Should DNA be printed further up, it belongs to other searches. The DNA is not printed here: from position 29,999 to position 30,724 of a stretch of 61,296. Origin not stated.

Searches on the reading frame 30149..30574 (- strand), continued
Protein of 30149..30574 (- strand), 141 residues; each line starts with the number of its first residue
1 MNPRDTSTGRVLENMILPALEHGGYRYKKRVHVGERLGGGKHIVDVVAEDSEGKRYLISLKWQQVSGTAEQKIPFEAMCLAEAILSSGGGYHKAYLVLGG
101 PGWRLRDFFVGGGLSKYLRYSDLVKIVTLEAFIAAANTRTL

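Call 42: fold_search(model_id=the predicted structure, library=pdb)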
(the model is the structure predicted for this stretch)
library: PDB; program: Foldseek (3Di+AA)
matches with E <= 10: 647; with E <= 0.001: 9
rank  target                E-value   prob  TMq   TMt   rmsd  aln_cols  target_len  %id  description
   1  1y88                  6.7e-05  1.00  0.49  0.39   4.3       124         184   18  Crystal Structure of Protein of Unknown Function AF1548 (released 2004-12-21)
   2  9ibq_A                9.9e-05  1.00  0.42  0.23  10.2       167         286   13  Structure of BstEII with DNA substrate (released 2026-03-04)
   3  8q44_B                3.9e-04  1.00  0.63  0.24   4.7       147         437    9  Crystal structure of cA4-bound Can2 (E364R) in complex with oligo-T DNA (released 2023-11-22)
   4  8q43_A                5.4e-04  1.00  0.57  0.23   5.0       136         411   10  Crystal structure of cA4-bound Can2 (E341A) in complex with oligo-C DNA (released 2023-11-22)
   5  2vld_A                5.4e-04  1.00  0.42  0.29   5.4       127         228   16  crystal structure of a repair endonuclease from Pyrococcus abyssi (released 2009-05-19)
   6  8q41_B                5.8e-04  1.00  0.56  0.22   5.0       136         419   10  Crystal structure of Can2 (E341A) bound to cA4 and TTTAAA ssDNA (released 2023-11-22)
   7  8q44_A                8.5e-04  1.00  0.54  0.21   5.4       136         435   10  Crystal structure of cA4-bound Can2 (E364R) in complex with oligo-T DNA (released 2023-11-22)
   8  8q3y_A                9.1e-04  1.00  0.55  0.22   5.1       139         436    9  Crystal structure of apo Can2 from Thermoanaerobacter brockii (released 2023-11-22)
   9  2vld_B                9.7e-04  1.00  0.45  0.31   5.3       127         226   15  crystal structure of a repair endonuclease from Pyrococcus abyssi (released 2009-05-19)
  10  8q3z_A                1.0e-03  1.00  0.55  0.21   5.2       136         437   10  Crystal structure of cA4-bound Can2 from Thermoanaerobacter brockii (released 2023-11-22)
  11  5gke_A                1.7e-03  1.00  0.46  0.30   5.4       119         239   16  Structure of EndoMS-dsDNA1 complex (released 2016-11-02)
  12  1wtd_A                1.7e-03  1.00  0.45  0.26   7.3       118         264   14  Crystal structure of type II restrcition endonuclease, EcoO109I DNA-free form (released 2004-12-14)
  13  8q42_B                2.0e-03  1.00  0.56  0.22   4.9       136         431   10  Crystal structure of cA4-bound Can2 (E341A) in complex with oligo-A DNA (released 2023-11-22)
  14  1wtd_B                2.6e-03  0.99  0.41  0.24   7.2       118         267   12  Crystal structure of type II restrcition endonuclease, EcoO109I DNA-free form (released 2004-12-14)
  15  3dnx                  3.1e-03  1.00  0.41  0.40   3.2        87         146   16  SPO1766 protein of unknown function from Silicibacter pomeroyi. (released 2008-09-02)
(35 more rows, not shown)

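Call 47: search_dna_similar(query=window:30149-30574:-, collection=plasmids, mode=protein, max_evalue=0.001, max_rows=20)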
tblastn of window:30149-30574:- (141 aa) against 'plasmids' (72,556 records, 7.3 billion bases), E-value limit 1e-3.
No match.
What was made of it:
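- Tried and rejected: Nuclease in the plasmid collection: no match (call 47).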

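Call 48: search_dna_similar(query=window:30149-30574:-, collection=phages, mode=protein, max_evalue=0.001, max_rows=20)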
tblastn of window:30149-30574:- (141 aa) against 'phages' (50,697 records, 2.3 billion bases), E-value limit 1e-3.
Records with a match: 39; places in all: 39; records where one place covers at least 80% of the query: 39.
Best place of each record, by identity: <60% 39.
By first word of the organism name: Synechococcus 23; Cyanophage 16.
By host as written in the record: - 25; Synechococcus 12; Synechococcus sp. 2.
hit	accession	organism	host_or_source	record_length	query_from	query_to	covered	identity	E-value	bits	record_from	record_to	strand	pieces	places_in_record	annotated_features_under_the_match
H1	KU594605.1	Cyanophage S-RIM50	Synechococcus sp.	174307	4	133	92%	37.4%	1e-18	86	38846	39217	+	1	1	hypothetical protein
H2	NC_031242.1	Cyanophage S-RIM50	Synechococcus sp.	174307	4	133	92%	37.4%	1e-18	86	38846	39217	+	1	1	hypothetical protein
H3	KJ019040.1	Synechococcus phage ACG-2014b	-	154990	4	133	92%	36.9%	9e-18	84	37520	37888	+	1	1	hypothetical protein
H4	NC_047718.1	Synechococcus phage ACG-2014b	-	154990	4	133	92%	36.9%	9e-18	84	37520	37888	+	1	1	hypothetical protein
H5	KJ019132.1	Synechococcus phage ACG-2014b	-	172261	4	133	92%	36.9%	9e-18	84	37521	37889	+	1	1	hypothetical protein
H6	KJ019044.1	Synechococcus phage ACG-2014b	-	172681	4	133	92%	36.9%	9e-18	84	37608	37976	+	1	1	hypothetical protein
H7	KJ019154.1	Synechococcus phage ACG-2014b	-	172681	4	133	92%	36.9%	9e-18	84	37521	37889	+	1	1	hypothetical protein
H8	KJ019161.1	Synechococcus phage ACG-2014b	-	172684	4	133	92%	36.9%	9e-18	84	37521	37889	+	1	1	hypothetical protein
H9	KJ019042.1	Synechococcus phage ACG-2014b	-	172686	4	133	92%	36.9%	9e-18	84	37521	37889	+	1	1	hypothetical protein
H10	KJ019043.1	Synechococcus phage ACG-2014b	-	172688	4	133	92%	36.9%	9e-18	84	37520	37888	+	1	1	hypothetical protein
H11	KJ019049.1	Synechococcus phage ACG-2014b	-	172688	4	133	92%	36.9%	9e-18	84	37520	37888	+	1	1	hypothetical protein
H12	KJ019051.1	Synechococcus phage ACG-2014b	-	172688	4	133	92%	36.9%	9e-18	84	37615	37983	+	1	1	hypothetical protein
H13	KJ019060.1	Synechococcus phage ACG-2014b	-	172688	4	133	92%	36.9%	9e-18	84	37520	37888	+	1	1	hypothetical protein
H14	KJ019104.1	Synechococcus phage ACG-2014b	-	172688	4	133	92%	36.9%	9e-18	84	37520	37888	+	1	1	hypothetical protein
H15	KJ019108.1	Synechococcus phage ACG-2014b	-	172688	4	133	92%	36.9%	9e-18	84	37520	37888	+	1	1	hypothetical protein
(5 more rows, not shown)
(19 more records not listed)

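Call 49: get_annotated_region(hit=H1, flank=3500)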
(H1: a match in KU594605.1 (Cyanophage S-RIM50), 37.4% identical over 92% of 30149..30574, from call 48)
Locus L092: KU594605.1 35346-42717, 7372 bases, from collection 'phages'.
description: Cyanophage S-RIM50 isolate RW_29_0704, complete genome.
organism: Cyanophage S-RIM50 (NCBI taxid 687803)
taxonomy: Viruses; Duplodnaviria; Heunggongvirae; Uroviricota; Caudoviricetes; Kyanoviridae; Neptunevirus; Neptunevirus srim50
host: Synechococcus sp.; source: -; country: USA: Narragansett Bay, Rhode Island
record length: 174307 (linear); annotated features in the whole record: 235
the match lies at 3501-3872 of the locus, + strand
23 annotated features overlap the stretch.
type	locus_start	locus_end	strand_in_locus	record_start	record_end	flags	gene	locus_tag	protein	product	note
CDS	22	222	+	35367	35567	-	-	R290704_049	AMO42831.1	hypothetical protein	-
CDS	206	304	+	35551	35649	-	-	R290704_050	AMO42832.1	hypothetical protein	-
CDS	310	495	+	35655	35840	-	-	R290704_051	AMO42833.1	hypothetical protein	-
CDS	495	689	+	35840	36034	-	-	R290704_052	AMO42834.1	hypothetical protein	-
CDS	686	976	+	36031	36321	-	-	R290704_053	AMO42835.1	hypothetical protein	-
CDS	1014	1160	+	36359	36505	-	-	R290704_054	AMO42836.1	hypothetical protein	-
CDS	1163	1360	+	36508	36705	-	-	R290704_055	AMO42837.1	hypothetical protein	-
CDS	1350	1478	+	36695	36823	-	-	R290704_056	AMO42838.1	hypothetical protein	-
CDS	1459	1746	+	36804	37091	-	-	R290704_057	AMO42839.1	hypothetical protein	-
CDS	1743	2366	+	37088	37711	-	-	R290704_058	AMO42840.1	hypothetical protein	-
CDS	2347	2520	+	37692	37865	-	-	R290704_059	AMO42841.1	hypothetical protein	-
CDS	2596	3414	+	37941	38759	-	-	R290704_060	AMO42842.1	methyl-directed repair DNA adenine methylase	-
CDS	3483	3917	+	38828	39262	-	-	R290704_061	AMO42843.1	hypothetical protein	-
CDS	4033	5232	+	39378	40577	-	-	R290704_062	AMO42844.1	DNA helicase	-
CDS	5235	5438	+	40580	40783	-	-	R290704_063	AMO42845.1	hypothetical protein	-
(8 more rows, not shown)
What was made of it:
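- A phage copy exists (call 49).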

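Call 50: search_protein_families(library=ncbifam, proteins=[L006:4172-4999:+, L006:5441-6265:-, L004:6963-7955:+, L004:6748-6963:+], max_evalue=0.001)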
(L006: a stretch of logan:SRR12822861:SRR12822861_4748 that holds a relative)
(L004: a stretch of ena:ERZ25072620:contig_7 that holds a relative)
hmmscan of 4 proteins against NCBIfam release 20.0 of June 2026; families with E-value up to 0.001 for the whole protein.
L006:4172-4999:+ (275 aa): 2 families
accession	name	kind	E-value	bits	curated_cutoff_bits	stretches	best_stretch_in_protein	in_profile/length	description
TIGR00571.1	dam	subfamily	6e-55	186.8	114.85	1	20-271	1-265/267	Dam family site-specific DNA-(adenine-N6)-methyltransferase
NF008152.0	PRK10904.1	equivalog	3.6e-33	115.1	441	1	23-271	7-266/271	adenine-specific DNA-methyltransferase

L006:5441-6265:- (274 aa): 2 families
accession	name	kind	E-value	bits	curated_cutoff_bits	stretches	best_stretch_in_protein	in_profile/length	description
TIGR00571.1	dam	subfamily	6.9e-32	111.2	114.85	1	10-272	2-266/267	Dam family site-specific DNA-(adenine-N6)-methyltransferase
NF008152.0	PRK10904.1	equivalog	1.5e-11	44.2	441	1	8-247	3-244/271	adenine-specific DNA-methyltransferase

L004:6963-7955:+ (330 aa): 5 families
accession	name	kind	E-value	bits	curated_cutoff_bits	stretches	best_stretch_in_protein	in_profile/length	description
NF008572.0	PRK11524.1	equivalog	5.4e-13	48.7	292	2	170-241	17-81/294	adenine-specific DNA-methyltransferase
TIGR01177.1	TIGR01177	hypoth_equivalog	1.6e-08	34.2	316.55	1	111-205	182-268/330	TIGR01177 family methyltransferase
NF010253.0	PRK13699.1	subfamily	4e-08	33.2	244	0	101-141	153-193/226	DNA methyltransferase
NF050803.1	DnaMtaseCcrMCaul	equivalog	7.4e-06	25.1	830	0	101-150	195-244/350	adenine-specific DNA-methyltransferase CcrM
NF040721.1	Trm14_Arch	equivalog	0.00025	20.3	280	0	167-196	272-300/370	tRNA (guanine(6)-N2)-methyltransferase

L004:6748-6963:+ (71 aa): 0 families

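Call 51: search_solved_structures(query=L006:4172-4999:+, max_evalue=0.001, show_alignments=3)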
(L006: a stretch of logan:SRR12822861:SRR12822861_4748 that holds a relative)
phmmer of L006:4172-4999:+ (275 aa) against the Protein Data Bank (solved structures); distinct sequences matched with E-value up to 0.001: 10.
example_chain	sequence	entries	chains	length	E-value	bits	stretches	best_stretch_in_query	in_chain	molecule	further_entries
2dpm_A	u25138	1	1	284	2.2e-35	125.3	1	21-272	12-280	PROTEIN (ADENINE-SPECIFIC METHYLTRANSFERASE DPNII 1)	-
4rtj_A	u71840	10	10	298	4.7e-26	94.7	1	21-271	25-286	DNA adenine methylase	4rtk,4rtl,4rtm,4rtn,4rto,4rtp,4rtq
2g1p_A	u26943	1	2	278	5.8e-26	94.4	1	21-271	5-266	DNA adenine methylase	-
2ore_D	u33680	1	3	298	9.4e-26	93.8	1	21-271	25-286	DNA adenine methylase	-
4gol_D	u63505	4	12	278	1.1e-25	93.5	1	21-271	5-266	DNA adenine methylase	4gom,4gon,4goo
4gbe_D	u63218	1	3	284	1.2e-25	93.4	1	21-271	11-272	DNA adenine methylase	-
1yfj_A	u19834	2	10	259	5.2e-18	68.3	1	25-206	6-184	DNA adenine methylase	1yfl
1yf3_A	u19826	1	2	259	5.5e-18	68.2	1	25-206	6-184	DNA adenine methylase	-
1q0s_A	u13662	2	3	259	7.3e-18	67.9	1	25-206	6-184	DNA adenine methylase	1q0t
7m6b_B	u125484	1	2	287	1e-08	37.8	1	23-207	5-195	Site-specific DNA-methyltransferase (adenine-specific)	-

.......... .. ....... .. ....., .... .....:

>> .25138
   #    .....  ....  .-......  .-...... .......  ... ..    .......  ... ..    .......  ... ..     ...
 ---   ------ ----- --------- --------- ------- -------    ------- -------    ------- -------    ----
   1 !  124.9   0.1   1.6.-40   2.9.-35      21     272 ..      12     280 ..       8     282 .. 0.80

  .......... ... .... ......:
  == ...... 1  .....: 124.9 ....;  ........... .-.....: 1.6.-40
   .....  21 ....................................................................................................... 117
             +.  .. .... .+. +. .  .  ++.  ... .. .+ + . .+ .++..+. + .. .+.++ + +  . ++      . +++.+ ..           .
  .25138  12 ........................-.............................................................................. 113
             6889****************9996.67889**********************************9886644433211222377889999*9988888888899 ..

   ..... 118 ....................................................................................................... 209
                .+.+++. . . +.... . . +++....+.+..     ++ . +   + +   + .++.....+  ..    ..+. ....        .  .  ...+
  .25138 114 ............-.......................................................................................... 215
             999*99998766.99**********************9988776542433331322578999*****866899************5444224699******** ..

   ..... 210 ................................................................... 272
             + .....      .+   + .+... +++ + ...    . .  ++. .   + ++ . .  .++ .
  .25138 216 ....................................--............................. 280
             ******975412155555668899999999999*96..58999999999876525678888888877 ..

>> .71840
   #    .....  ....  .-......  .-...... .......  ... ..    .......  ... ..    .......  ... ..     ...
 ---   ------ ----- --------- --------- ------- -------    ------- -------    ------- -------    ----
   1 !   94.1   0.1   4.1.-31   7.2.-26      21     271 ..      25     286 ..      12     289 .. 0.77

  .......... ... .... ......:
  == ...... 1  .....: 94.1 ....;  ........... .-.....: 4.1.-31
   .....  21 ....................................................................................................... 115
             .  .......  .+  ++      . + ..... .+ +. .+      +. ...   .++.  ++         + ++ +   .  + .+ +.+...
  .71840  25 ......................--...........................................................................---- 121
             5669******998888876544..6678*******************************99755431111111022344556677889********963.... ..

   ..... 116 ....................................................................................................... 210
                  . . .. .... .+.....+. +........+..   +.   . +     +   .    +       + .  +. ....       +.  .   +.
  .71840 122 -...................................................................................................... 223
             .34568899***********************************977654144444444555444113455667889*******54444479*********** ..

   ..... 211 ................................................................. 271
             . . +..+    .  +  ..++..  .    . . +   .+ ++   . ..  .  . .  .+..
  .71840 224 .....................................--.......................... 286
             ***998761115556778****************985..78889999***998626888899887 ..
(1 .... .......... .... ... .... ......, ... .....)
